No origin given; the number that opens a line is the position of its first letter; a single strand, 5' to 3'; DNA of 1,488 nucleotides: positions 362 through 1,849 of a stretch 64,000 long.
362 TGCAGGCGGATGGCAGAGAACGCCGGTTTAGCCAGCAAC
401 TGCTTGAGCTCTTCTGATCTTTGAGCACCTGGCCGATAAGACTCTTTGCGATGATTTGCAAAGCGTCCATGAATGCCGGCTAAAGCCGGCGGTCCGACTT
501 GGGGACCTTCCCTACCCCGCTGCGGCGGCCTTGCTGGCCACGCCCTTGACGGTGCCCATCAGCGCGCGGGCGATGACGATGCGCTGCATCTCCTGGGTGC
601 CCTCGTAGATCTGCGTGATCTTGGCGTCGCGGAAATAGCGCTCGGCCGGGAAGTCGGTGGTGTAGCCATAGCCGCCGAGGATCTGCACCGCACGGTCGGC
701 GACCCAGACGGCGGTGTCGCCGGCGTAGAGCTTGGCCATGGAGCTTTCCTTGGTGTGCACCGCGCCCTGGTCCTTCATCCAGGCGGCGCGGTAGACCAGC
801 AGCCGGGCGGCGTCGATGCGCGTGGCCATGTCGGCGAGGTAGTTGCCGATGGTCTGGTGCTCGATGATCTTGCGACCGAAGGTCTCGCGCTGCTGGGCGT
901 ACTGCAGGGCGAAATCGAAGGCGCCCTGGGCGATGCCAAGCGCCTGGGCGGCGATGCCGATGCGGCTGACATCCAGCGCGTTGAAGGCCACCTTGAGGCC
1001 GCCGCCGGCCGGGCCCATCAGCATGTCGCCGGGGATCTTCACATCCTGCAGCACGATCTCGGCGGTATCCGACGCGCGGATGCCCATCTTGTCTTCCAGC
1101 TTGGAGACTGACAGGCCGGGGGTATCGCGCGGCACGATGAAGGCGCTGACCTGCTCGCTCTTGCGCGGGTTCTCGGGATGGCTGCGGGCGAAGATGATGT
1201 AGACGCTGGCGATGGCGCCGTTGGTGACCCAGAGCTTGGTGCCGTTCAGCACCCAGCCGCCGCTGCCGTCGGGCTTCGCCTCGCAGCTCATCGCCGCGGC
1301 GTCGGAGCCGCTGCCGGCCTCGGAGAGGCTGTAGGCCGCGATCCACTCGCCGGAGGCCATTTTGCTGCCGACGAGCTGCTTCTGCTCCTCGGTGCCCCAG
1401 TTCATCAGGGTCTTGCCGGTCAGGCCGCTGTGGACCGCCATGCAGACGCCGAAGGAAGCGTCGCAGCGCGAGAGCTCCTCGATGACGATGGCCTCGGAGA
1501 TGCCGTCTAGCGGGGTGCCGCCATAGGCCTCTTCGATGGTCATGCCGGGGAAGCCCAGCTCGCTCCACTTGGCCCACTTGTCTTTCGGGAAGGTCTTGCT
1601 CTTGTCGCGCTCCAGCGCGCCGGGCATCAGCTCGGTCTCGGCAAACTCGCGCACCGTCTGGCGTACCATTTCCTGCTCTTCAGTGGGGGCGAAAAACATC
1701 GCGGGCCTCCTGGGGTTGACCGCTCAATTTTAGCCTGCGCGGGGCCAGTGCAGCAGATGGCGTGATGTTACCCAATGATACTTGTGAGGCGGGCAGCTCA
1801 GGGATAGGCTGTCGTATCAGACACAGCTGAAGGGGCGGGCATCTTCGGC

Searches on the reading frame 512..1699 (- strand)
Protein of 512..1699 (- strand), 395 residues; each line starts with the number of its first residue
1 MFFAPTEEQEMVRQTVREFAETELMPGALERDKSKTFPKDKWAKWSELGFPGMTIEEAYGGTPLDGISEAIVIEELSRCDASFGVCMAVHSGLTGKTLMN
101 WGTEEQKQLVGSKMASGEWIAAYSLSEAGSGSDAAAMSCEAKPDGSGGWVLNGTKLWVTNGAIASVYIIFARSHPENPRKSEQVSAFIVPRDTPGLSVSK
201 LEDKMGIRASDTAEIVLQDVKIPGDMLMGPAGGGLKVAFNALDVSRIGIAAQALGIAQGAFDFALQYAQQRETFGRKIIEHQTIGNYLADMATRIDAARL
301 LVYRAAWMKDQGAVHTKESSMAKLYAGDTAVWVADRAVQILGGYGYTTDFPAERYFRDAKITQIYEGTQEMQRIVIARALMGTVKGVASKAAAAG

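Call 40: search_protein_families(library=pfam, proteins=[window:512-1699:-], max_evalue=0.001)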
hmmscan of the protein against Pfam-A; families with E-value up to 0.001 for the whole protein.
window:512-1699:- (395 aa): 5 families
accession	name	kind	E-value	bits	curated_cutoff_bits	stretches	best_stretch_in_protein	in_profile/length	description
PF00441.29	Acyl-CoA_dh_1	-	1.1e-54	185.1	22.4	1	232-380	1-149/150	Acyl-CoA dehydrogenase, C-terminal domain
PF02771.21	Acyl-CoA_dh_N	-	1.6e-35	122.3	22.9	1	6-118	1-113/113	Acyl-CoA dehydrogenase, N-terminal domain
PF08028.16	Acyl-CoA_dh_2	-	6.1e-27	95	22.7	1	247-369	1-133/134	Acyl-CoA dehydrogenase, C-terminal domain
PF02770.24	Acyl-CoA_dh_M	-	6.8e-26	90.7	33.3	1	122-220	1-97/97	Acyl-CoA dehydrogenase, middle domain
PF11794.13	HpaB_N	-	7.4e-05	22.9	35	1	147-198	176-227/270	4-hydroxyphenylacetate 3-hydroxylase N terminal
